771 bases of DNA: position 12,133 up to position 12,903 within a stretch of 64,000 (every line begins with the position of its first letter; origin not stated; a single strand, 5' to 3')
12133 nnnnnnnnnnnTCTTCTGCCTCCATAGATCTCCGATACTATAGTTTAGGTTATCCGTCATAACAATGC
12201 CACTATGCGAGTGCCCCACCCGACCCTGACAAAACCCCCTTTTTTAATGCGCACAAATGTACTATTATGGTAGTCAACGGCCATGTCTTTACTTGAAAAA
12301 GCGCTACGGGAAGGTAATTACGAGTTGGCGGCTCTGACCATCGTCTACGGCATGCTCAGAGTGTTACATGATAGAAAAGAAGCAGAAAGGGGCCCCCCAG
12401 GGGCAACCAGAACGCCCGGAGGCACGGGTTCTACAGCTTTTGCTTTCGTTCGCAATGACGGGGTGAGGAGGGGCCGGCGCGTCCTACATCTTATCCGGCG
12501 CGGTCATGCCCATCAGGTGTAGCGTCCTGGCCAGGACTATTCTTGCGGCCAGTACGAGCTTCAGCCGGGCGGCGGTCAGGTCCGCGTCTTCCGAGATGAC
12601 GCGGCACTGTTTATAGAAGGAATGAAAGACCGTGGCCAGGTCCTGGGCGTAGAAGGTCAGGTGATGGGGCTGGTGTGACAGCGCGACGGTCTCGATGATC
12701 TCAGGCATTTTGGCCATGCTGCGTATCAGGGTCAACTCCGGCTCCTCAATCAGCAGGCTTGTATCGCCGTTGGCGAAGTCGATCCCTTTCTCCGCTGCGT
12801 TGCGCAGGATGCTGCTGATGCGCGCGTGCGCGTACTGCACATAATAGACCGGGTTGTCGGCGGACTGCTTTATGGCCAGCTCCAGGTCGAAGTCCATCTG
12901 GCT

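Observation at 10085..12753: Imperfect direct duplication of the argS 3' end bracketing a foreign lipoprotein gene, an integration scar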

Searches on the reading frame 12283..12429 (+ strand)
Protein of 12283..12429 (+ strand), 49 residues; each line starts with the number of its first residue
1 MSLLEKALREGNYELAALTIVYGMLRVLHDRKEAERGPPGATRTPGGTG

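Call 24: find_homologous_proteins(query=window:12283-12429:+, max_evalue=10)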
Query seq(49 aa) (49 aa): 15 proteins with E <= 10 among 15 candidates.
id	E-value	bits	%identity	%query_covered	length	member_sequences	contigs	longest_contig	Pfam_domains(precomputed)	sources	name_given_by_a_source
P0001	6.0e-24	99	100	100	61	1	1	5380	-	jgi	-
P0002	3.5e-15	72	78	100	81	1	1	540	-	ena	-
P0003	3.8e-15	72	80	92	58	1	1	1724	-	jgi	-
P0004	1.6e-14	70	82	92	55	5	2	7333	-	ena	-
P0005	1.9e-13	66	76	92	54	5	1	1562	-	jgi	jgi:hypothetical protein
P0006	5.5e-13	65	76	92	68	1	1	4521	-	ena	-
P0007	1.1e-12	64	76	92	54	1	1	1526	-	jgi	-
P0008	5.5e-12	62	73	92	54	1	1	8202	-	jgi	jgi:hypothetical protein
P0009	5.9e-12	62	73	92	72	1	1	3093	-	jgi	-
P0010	2.3e-11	60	71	92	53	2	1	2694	-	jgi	jgi:hypothetical protein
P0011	2.8e-8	51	62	92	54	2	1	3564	-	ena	-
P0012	2.3e-6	45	79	69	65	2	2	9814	-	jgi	-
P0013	4.5e-6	44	83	59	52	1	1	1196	-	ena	-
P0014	1.4e-5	42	83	59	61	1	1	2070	-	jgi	jgi:hypothetical protein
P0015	1.5e-5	42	86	57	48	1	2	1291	-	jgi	jgi:hypothetical protein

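Call 26: find_encoding_contigs(protein=P0001, flank=10000)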
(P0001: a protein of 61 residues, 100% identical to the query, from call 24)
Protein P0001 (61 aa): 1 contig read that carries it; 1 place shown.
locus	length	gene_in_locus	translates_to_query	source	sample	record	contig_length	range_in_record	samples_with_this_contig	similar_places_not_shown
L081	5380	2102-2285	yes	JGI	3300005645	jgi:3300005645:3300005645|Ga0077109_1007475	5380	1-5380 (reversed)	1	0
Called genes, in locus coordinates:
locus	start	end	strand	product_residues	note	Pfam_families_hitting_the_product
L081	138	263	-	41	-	-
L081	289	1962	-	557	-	-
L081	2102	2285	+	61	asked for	-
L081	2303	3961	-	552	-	PF03485:Arg_tRNA_synt_N, PF00750:tRNA-synt_1d, PF01921:tRNA-synt_1f (faint), PF05746:DALR_1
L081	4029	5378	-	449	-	?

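Call 27: find_encoding_contigs(protein=P0004, flank=10000)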
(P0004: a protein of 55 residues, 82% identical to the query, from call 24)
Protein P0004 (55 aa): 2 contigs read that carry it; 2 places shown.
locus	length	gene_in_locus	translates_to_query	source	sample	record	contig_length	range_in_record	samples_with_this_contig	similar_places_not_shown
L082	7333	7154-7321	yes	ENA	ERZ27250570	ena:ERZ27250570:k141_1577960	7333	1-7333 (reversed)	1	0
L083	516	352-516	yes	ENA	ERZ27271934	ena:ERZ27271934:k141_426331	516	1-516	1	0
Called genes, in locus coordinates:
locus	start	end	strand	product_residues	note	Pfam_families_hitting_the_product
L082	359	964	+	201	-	-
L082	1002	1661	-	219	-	PF11667:DUF3267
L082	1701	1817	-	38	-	-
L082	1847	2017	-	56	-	-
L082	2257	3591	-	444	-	PF00226:DnaJ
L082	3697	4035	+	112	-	-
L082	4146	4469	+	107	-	-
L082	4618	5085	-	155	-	-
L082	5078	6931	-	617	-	PF04851:ResIII, PF18766:SWI2_SNF2, PF10593:Z1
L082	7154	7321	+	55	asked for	-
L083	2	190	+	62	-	?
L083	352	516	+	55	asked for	?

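Call 28: find_encoding_contigs(protein=P0008, flank=10000)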
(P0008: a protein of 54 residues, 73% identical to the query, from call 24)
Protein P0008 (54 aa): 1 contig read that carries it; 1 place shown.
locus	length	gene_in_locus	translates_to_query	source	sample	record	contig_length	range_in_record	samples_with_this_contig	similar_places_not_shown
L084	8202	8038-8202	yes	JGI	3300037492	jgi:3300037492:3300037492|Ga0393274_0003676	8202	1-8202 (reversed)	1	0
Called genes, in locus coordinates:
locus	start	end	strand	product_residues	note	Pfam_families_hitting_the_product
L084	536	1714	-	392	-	PF14657:Arm-DNA-bind_4, PF14659:Phage_int_SAM_3, PF00589:Phage_integrase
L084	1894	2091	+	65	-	PF12728:HTH_17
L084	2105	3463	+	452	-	-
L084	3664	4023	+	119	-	-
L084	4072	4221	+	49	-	-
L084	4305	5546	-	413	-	-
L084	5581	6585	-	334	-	-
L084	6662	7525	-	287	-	PF13276:HTH_21, PF00665:rve, PF13683:rve_3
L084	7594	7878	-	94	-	PF01527:HTH_Tnp_1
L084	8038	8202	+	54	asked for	?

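Call 29: find_encoding_contigs(protein=P0012, flank=10000)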
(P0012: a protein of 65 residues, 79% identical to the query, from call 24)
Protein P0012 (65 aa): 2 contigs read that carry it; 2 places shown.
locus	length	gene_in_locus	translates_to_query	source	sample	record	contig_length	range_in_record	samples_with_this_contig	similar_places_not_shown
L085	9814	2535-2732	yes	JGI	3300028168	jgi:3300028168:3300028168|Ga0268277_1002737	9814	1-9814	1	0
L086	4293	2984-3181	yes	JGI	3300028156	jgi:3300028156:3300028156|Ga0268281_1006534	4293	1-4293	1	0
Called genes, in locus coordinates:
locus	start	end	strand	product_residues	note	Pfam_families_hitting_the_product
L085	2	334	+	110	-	?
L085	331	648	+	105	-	PF02452:PemK_toxin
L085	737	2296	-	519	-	PF00989:PAS, PF08448:PAS_4, PF13426:PAS_9, PF08447:PAS_3, PF00990:GGDEF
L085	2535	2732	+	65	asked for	-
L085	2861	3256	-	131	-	PF02661:Fic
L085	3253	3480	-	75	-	-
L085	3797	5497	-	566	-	PF00999:Na_H_Exchanger, PF02254:TrkA_N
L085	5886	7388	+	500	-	PF00890:FAD_binding_2 (weak), PF00996:GDI (faint), PF01266:DAO (weak), PF01593:Amino_oxidase, PF07992:Pyr_redox_2 (faint), PF12831:FAD_oxidored (weak), PF13450:NAD_binding_8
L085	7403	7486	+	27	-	-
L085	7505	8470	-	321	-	PF07853:DUF1648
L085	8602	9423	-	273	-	PF13426:PAS_9 (weak), PF00989:PAS, PF08448:PAS_4 (weak), PF13188:PAS_8 (weak), PF13426:PAS_9, PF08447:PAS_3 (weak)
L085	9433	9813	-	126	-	?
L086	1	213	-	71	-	?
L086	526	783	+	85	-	PF01402:RHH_1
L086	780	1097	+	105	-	PF02452:PemK_toxin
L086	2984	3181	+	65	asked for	-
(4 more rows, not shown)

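Call 32: find_related_loci(query=A1, collection=metagenome_contigs, flank=10000)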
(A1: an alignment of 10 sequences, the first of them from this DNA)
Query A1 (49 aa) in metagenome_contigs; peptide patterns used: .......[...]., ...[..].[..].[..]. (x = any residue, [..] = any of these).
144 stretches matched a pattern; 52 encode a relative of the query (tblastn E <= 1e-3); 52 distinct loci.
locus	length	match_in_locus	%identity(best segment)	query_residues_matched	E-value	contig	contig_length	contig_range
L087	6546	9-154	89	1-49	5e-22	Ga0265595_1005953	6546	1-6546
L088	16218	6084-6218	89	1-45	7e-22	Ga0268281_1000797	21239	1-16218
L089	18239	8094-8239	89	1-49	6e-22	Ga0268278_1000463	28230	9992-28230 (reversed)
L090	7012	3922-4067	89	1-49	6e-22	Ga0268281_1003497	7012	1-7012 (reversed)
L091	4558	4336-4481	89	1-49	6e-22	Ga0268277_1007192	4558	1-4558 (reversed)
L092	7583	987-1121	80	1-45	3e-20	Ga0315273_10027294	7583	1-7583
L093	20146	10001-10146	82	1-49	5e-20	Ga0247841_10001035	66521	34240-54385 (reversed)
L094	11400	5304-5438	80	1-45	1e-19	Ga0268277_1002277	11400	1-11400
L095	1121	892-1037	76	1-49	7e-19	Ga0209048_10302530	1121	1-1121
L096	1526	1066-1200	76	1-45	8e-19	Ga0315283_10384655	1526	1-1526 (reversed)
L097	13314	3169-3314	76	1-49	8e-19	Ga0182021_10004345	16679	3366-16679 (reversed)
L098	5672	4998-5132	78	1-45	2e-18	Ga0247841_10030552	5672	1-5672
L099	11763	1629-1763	76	1-45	3e-18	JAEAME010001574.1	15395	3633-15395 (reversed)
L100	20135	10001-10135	76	1-45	3e-18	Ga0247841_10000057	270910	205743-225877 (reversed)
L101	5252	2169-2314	73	1-49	6e-18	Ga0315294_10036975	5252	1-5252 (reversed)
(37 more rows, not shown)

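Call 44: find_related_loci(query=A1, collection=viral_contigs, flank=10000)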
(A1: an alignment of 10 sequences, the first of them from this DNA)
Query A1 (49 aa) in viral_contigs; peptide patterns used: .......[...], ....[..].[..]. (x = any residue, [..] = any of these).
35 stretches matched a pattern; 8 encode a relative of the query (tblastn E <= 1e-3); 8 distinct loci.
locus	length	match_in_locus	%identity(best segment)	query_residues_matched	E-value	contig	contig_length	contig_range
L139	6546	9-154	89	1-49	2e-22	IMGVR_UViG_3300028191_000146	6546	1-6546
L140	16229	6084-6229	89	1-49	2e-22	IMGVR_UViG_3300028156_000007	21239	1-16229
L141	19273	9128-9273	82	1-49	2e-20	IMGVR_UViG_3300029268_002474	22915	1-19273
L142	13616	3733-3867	76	1-45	9e-19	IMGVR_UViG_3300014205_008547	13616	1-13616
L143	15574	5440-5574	71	1-45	2e-18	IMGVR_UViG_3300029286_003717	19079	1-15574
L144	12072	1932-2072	66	1-47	1e-17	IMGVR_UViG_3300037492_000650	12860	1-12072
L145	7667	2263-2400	67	1-46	2e-16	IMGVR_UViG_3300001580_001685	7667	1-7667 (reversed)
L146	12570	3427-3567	60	1-47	1e-14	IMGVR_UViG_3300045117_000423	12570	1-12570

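Call 45: search_protein_families(library=phrogs, proteins=[L093:10086-10433:+, L093:10437-11795:+, L093:11767-13236:+, L093:13255-13722:+, L093:13740-14660:+, L093:15462-16745:+, L093:2444-3811:+, L093:874-2052:-, L093:18183-19949:+, L093:10001-10168:+], max_evalue=0.001)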
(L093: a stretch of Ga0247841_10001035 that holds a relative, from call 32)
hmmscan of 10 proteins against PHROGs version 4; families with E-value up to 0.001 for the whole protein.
L093:10086-10433:+ (115 aa): 4 families
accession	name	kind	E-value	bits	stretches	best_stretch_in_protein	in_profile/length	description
phrog_1889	-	head and packaging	4.7e-08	33.9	1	5-60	83-143/276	terminase small subunit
phrog_370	-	head and packaging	1.6e-05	25.9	1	11-74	122-182/284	terminase small subunit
phrog_509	-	head and packaging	8.6e-05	23.2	1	5-46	75-116/238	terminase small subunit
phrog_19659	-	unknown function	0.00013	22.4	1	4-54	124-175/390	-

L093:10437-11795:+ (452 aa): 2 families
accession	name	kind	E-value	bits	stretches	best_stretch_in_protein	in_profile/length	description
phrog_5909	-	head and packaging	1.8e-06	28.3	1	282-387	120-221/285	terminase large subunit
phrog_38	-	head and packaging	9.5e-05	22.2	1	208-431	503-697/760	terminase large subunit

L093:11767-13236:+ (489 aa): 6 families
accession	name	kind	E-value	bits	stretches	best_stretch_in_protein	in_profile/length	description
phrog_64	-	head and packaging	9.6e-32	111.1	1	22-474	88-512/547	portal protein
phrog_104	-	head and packaging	2e-15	57.5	1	208-478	219-492/550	portal protein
phrog_145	-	head and packaging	1.8e-07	31.3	1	224-399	230-400/493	portal protein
phrog_156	-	head and packaging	2.7e-06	27.1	0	216-284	274-344/681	portal protein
phrog_332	-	connector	4.8e-06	26.2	1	46-307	55-335/560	head-tail adaptor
phrog_1216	-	head and packaging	0.00039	20.1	1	216-263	321-370/714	portal protein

L093:13255-13722:+ (155 aa): 0 families

L093:13740-14660:+ (306 aa): 4 families
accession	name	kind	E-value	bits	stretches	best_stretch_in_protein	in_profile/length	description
phrog_212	-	head and packaging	1.6e-58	199.5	1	1-305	4-293/301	major head protein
phrog_31318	-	unknown function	7e-17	62.5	1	162-305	2-144/147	-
phrog_752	-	head and packaging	2.6e-06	27.6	1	72-154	107-191/475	major head protein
phrog_617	-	head and packaging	0.00061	19.8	1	101-235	440-567/626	major head protein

L093:15462-16745:+ (427 aa): 0 families

L093:2444-3811:+ (455 aa): 0 families

L093:874-2052:- (392 aa): 7 families
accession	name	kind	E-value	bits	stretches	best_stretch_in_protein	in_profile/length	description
phrog_1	-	integration and excision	1.9e-81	276.2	1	7-381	118-453/611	integrase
phrog_216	-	integration and excision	1.8e-38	133.4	1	139-383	15-245/301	integrase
phrog_7685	-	integration and excision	3.1e-15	57.4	1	253-379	127-239/240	integrase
phrog_26960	-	unknown function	1.4e-13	52.3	1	16-120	21-124/146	-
phrog_23783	-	integration and excision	1.8e-08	35.5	1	10-173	12-158/162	integrase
phrog_35951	-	unknown function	2.9e-07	31.9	1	307-382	7-81/97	-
phrog_5127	-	integration and excision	3.4e-06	27.8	1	70-217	123-234/355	integrase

L093:18183-19949:+ (588 aa): 0 families

L093:10001-10168:+ (55 aa): 0 families

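Call 46: search_protein_families(library=pfam, proteins=[L093:10086-10433:+, L093:10437-11795:+, L093:11767-13236:+, L093:13255-13722:+, L093:13740-14660:+, L093:15462-16745:+, L093:2444-3811:+, L093:874-2052:-, L093:18183-19949:+, L093:16793-17608:+], max_evalue=0.001)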
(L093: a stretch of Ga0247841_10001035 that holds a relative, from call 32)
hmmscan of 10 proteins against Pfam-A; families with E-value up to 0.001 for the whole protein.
L093:10086-10433:+ (115 aa): 0 families

L093:10437-11795:+ (452 aa): 0 families

L093:11767-13236:+ (489 aa): 2 families
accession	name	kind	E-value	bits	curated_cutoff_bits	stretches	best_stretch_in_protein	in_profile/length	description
PF05133.19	SPP1_portal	-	1.4e-18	67.5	25.5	1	22-458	10-411/416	Phage portal protein, SPP1 Gp6-like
PF13264.11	DUF4055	-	0.00097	19.7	25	0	268-313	16-65/140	Domain of unknown function (DUF4055)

L093:13255-13722:+ (155 aa): 0 families

L093:13740-14660:+ (306 aa): 3 families
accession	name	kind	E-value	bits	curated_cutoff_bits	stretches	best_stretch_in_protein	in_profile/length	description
PF05065.19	Phage_capsid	-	1.2e-13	51.6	24.2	1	16-241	9-233/280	Phage capsid family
PF20911.3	GP7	-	2.4e-12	46.8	27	1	17-159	6-152/313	Major capsid protein GP7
PF17236.8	SU10_MCP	-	3.3e-09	37.1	24.1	1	73-216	74-220/292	SU10 major capsid protein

L093:15462-16745:+ (427 aa): 0 families

L093:2444-3811:+ (455 aa): 0 families

L093:874-2052:- (392 aa): 3 families
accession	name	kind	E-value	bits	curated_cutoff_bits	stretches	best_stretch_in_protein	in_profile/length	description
PF00589.27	Phage_integrase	-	2.3e-26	93.1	27.1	1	182-364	5-169/172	Phage integrase family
PF14659.12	Phage_int_SAM_3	-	1.8e-15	57.3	22.6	1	65-121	1-56/58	Phage integrase, N-terminal SAM-like domain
PF14657.12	Arm-DNA-bind_4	-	4e-06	26.8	22.3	1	13-57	2-46/47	Arm DNA-binding domain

L093:18183-19949:+ (588 aa): 0 families

L093:16793-17608:+ (271 aa): 0 families

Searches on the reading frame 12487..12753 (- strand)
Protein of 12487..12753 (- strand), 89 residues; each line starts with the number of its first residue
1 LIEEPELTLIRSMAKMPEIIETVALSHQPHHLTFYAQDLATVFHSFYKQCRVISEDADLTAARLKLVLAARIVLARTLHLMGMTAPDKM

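Call 43: find_related_loci(query=window:12487-12753:-, collection=viral_contigs, flank=10000)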
Query seq(89 aa) (89 aa) in viral_contigs; peptide patterns used: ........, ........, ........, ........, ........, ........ (x = any residue, [..] = any of these).
14 stretches matched a pattern, but none encodes a relative of the query by tblastn (E <= 1e-3).

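Call 61: find_related_loci(query=A2, collection=viral_contigs, flank=10000)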
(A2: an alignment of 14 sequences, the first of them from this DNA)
Query A2 (89 aa) in viral_contigs; peptide patterns used: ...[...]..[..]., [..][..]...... (x = any residue, [..] = any of these).
101 stretches matched a pattern, but none encodes a relative of the query by tblastn (E <= 1e-3).
